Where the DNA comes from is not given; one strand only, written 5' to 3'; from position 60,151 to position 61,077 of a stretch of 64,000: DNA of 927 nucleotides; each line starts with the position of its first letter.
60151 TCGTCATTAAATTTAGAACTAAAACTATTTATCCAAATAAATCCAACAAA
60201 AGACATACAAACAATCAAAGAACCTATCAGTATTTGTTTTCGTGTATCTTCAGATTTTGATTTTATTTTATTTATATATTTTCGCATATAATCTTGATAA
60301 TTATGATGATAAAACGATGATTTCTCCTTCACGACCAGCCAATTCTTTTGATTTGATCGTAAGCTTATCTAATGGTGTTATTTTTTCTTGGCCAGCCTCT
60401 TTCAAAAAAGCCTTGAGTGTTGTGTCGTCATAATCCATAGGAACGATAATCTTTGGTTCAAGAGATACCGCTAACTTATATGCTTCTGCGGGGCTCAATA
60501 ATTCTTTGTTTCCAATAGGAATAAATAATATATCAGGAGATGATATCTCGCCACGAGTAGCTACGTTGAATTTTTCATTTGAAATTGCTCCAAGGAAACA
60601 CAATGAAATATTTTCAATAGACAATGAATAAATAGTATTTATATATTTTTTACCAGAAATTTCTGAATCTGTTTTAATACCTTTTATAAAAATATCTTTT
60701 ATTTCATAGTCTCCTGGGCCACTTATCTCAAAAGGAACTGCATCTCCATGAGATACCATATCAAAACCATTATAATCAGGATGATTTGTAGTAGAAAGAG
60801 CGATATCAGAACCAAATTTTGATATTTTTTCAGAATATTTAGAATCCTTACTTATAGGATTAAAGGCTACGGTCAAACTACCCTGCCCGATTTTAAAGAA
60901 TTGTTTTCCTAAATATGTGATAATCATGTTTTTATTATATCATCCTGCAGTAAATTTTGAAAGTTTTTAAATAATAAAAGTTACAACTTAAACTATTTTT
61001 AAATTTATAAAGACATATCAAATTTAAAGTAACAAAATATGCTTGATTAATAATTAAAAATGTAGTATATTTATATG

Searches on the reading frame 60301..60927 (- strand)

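Call 13: search_protein_families(library=pfam, proteins=[window:60301-60927:-])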
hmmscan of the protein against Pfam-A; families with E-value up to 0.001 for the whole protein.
window:60301-60927:- (208 aa): 1 family
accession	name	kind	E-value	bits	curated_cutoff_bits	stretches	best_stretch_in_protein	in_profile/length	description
PF13483.12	Lactamase_B_3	-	8.3e-20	71.8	24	1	3-164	2-159/160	Beta-lactamase superfamily domain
